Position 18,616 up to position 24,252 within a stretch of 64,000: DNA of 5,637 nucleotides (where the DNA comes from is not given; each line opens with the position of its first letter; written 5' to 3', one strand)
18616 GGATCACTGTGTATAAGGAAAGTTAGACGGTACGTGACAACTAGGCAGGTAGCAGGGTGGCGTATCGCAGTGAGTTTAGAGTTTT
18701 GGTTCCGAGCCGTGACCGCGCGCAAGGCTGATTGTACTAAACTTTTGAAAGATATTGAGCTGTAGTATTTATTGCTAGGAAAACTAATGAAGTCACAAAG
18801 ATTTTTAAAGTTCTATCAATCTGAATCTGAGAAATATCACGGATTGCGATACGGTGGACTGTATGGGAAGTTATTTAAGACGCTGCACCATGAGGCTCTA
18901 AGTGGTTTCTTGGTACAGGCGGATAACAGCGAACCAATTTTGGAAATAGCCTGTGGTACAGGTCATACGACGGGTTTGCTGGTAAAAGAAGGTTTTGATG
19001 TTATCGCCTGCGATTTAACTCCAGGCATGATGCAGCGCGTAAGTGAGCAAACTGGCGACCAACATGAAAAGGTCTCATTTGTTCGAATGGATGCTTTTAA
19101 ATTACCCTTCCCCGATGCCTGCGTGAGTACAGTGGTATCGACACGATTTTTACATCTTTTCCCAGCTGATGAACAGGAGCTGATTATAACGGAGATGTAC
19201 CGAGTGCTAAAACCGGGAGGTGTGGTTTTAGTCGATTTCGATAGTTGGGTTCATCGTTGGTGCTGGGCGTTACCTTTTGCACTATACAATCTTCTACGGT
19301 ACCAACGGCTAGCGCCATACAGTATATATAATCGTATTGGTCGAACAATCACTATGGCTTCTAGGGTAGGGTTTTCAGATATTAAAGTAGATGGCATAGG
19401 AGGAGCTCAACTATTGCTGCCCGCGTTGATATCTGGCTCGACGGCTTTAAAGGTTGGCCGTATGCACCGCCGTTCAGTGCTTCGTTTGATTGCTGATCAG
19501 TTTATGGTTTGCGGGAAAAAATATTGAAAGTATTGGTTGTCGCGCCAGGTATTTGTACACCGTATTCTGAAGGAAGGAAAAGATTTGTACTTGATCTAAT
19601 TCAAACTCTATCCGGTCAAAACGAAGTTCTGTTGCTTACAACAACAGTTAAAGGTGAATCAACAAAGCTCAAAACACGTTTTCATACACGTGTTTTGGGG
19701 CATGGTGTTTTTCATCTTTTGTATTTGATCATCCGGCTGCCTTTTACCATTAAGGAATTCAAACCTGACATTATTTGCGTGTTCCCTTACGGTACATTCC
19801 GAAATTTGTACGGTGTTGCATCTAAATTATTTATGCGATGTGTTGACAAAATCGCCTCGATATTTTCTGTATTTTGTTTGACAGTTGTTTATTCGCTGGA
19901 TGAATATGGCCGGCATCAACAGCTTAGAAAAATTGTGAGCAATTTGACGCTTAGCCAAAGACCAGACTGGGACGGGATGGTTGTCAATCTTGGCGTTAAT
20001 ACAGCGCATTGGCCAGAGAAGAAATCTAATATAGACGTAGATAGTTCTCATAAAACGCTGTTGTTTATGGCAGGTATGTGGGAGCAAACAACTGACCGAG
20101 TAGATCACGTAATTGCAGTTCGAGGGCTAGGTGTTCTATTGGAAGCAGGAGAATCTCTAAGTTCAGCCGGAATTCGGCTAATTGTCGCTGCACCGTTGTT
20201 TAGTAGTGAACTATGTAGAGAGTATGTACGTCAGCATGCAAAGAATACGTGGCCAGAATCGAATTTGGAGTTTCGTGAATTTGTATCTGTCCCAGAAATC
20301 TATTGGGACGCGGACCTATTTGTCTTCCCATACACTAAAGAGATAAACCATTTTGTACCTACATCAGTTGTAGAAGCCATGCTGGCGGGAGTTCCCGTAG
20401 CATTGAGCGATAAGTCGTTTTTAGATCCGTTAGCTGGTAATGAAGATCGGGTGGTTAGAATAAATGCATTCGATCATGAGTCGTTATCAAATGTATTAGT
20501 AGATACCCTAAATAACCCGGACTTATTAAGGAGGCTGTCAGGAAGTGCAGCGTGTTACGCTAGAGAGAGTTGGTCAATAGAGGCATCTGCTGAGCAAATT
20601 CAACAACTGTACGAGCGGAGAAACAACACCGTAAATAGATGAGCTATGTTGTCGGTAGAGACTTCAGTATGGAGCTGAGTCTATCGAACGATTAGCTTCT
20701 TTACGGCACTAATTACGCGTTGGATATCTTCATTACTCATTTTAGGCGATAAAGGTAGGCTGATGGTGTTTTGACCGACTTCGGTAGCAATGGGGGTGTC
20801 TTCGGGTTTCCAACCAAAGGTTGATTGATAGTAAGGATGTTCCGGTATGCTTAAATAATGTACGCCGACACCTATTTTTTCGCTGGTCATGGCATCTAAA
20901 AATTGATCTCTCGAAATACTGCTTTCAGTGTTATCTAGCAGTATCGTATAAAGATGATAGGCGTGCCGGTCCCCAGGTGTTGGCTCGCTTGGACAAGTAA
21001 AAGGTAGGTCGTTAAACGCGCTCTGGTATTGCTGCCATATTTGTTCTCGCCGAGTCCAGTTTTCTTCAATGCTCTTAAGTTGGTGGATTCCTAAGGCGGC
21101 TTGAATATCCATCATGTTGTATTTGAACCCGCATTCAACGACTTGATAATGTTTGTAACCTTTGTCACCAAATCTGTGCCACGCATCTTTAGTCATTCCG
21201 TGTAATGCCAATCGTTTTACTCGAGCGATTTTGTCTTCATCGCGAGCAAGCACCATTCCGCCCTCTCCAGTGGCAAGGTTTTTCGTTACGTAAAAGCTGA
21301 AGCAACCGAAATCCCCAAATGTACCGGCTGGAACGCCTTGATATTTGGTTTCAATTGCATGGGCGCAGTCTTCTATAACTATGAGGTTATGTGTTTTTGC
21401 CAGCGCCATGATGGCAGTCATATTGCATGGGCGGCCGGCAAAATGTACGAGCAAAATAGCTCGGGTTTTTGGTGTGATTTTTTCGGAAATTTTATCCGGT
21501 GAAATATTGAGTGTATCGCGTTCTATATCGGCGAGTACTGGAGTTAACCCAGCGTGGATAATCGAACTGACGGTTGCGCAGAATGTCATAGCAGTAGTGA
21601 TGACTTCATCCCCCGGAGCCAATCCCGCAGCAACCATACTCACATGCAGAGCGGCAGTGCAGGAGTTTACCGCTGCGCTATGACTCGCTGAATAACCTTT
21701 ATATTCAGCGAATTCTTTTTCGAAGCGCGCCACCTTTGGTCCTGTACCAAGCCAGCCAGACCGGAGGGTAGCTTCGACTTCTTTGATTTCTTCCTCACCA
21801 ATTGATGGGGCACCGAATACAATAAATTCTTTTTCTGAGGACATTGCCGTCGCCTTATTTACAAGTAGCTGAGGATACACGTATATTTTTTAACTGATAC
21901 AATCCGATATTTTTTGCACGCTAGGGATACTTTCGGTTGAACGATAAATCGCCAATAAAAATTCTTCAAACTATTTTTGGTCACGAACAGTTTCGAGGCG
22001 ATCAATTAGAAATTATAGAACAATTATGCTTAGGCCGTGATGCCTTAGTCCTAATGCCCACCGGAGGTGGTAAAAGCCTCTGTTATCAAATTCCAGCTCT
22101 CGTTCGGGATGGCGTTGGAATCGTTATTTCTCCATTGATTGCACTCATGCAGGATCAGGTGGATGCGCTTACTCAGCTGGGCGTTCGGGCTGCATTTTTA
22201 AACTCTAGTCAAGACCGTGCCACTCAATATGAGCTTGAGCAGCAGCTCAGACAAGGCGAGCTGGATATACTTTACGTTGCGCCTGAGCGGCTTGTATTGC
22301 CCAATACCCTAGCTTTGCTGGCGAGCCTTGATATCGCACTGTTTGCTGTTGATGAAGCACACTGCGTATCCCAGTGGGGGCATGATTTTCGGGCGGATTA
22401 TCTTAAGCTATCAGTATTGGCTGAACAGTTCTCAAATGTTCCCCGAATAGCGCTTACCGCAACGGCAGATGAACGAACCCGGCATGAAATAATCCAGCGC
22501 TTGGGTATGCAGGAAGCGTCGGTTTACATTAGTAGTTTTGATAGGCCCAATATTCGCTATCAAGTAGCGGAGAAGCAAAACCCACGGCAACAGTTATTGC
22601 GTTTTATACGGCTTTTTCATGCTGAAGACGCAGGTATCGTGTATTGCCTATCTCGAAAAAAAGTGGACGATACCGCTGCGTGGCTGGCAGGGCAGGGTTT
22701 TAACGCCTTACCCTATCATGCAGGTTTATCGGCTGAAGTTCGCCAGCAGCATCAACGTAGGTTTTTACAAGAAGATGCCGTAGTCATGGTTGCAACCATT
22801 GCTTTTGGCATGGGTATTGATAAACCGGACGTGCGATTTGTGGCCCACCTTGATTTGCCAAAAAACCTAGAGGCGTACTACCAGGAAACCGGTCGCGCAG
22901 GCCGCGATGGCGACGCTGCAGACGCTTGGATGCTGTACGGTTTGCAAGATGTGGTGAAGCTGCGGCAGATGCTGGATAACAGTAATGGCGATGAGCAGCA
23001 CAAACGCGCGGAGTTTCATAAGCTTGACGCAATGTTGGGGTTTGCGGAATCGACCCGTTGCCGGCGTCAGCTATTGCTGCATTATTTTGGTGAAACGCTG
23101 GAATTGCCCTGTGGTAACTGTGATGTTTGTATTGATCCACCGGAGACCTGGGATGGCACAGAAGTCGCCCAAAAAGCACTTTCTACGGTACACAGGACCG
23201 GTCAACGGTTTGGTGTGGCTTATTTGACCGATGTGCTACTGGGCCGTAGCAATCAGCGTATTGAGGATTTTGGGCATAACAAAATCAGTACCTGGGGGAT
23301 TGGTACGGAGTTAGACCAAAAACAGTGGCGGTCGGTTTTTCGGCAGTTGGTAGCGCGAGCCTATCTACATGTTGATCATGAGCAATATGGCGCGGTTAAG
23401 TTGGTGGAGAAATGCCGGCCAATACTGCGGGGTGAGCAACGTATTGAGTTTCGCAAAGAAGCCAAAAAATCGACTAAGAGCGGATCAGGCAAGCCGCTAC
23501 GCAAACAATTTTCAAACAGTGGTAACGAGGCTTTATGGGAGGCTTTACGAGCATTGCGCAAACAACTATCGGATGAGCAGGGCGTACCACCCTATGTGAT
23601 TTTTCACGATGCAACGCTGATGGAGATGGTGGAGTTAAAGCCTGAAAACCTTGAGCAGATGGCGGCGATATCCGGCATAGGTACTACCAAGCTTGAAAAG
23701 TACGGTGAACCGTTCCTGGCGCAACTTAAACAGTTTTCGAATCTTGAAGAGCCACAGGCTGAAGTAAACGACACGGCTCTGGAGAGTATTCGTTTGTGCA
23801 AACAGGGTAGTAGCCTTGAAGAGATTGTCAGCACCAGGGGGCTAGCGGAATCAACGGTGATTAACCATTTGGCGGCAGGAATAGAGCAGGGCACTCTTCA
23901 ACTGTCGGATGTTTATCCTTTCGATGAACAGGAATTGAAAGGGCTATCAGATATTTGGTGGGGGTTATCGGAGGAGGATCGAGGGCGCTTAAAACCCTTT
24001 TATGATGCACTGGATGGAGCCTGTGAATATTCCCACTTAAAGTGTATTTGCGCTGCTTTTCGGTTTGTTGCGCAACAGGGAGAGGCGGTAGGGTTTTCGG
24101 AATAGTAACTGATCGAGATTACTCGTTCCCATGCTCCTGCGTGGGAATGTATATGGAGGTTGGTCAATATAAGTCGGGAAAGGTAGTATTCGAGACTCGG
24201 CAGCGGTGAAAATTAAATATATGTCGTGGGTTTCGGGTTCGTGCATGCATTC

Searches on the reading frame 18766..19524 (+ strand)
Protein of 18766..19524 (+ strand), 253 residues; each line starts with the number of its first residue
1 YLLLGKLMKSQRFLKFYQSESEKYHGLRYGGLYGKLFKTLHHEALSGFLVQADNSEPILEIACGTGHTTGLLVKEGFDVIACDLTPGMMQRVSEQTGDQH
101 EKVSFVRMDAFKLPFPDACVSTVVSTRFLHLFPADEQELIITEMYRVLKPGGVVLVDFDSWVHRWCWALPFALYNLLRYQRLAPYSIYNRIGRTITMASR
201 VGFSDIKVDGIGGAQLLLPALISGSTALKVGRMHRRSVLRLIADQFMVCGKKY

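Call 51: search_protein_families(library=pfam, proteins=[window:18766-19524:+], max_evalue=0.000001)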
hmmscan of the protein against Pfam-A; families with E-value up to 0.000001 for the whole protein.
window:18766-19524:+ (253 aa): 6 families
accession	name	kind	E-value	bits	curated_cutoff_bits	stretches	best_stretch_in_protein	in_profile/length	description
PF13649.12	Methyltransf_25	-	1e-21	77.8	27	1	58-152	1-97/97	Methyltransferase domain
PF08241.18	Methyltransf_11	-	1.2e-21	77.6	21.2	1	59-155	1-94/95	Methyltransferase domain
PF08242.18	Methyltransf_12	-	4.5e-12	47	30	1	59-154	1-98/98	Methyltransferase domain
PF13847.12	Methyltransf_31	-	4.9e-11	43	27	1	54-157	3-110/145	Methyltransferase domain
PF01209.24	Ubie_methyltran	-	8.5e-11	42.1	20.1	1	54-174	47-169/233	ubiE/COQ5 methyltransferase family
PF13489.12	Methyltransf_23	-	3.8e-07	30.4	27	1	52-156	20-116/164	Methyltransferase domain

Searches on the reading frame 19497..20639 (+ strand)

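Call 52: search_protein_families(library=pfam, proteins=[window:19497-20639:+], max_evalue=0.000001)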
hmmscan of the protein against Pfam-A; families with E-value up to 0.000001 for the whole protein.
window:19497-20639:+ (381 aa): 2 families
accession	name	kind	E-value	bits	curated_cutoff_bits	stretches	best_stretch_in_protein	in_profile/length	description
PF13692.12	Glyco_trans_1_4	-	8e-09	36.3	27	1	209-337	15-139/142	Glycosyl transferases group 1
PF00534.26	Glycos_transf_1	-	2.6e-08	34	26.4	1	211-348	30-166/172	Glycosyl transferases group 1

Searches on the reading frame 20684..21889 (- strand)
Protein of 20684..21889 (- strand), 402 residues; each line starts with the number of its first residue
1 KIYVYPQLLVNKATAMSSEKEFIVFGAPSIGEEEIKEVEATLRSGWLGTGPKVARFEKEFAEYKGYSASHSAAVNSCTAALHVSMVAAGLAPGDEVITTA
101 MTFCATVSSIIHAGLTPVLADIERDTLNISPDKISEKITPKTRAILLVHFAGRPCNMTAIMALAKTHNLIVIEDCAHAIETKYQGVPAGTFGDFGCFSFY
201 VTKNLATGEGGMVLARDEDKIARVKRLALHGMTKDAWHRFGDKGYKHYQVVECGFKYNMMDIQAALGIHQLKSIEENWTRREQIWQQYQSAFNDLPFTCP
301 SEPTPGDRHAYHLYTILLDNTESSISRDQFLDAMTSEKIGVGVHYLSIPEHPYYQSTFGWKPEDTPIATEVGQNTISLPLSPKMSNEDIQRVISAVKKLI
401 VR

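Call 52: search_protein_families(library=pfam, proteins=[window:20684-21889:-], max_evalue=0.000001)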
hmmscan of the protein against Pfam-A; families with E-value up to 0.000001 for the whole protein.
window:20684-21889:- (402 aa): 1 family
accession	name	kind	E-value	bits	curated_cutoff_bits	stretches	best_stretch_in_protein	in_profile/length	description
PF01041.23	DegT_DnrJ_EryC1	-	3.2e-124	415.2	19.8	1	29-396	2-359/360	DegT/DnrJ/EryC1/StrS aminotransferase family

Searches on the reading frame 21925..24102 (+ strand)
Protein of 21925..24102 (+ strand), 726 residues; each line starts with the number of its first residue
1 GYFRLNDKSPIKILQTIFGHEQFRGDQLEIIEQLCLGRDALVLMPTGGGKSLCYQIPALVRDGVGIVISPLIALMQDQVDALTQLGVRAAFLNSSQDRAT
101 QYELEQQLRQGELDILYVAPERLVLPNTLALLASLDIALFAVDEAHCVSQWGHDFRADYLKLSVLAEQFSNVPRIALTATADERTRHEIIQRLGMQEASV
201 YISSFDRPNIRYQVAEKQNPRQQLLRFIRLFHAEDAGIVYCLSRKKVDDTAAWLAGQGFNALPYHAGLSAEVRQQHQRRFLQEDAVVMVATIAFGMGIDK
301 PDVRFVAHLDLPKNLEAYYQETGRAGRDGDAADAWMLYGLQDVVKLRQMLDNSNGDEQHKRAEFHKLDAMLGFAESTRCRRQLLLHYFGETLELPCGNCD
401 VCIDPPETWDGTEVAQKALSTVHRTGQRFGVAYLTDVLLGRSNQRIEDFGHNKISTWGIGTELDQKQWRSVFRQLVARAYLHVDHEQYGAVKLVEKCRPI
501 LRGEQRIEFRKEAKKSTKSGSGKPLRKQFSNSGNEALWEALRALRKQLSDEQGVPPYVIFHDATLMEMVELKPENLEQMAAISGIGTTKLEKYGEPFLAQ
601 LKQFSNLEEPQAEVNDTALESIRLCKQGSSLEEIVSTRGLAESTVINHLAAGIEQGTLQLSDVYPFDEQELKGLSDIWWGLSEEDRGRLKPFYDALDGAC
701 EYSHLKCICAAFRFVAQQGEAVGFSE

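Call 52: search_protein_families(library=pfam, proteins=[window:21925-24102:+], max_evalue=0.000001)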
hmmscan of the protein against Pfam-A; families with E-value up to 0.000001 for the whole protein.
window:21925-24102:+ (726 aa): 6 families
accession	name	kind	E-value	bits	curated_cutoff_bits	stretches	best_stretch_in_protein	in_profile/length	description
PF09382.16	RQC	-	4.7e-41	139.6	23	1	405-517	1-113/114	RQC domain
PF00270.35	DEAD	-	1.1e-23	84.3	26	1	26-185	3-163/167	DEAD/DEAH box helicase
PF00570.28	HRDC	-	3.5e-23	81.8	23.8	1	535-599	2-66/68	HRDC domain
PF16124.10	RecQ_Zn_bind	-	3.9e-22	79.2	25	1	341-402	2-65/66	RecQ zinc-binding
PF00271.37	Helicase_C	-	4.2e-20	72.5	23.5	1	228-329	10-110/110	Helicase conserved C-terminal domain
PF14493.12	HTH_40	-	2e-14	54.1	27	1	617-708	1-88/89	Helix-turn-helix domain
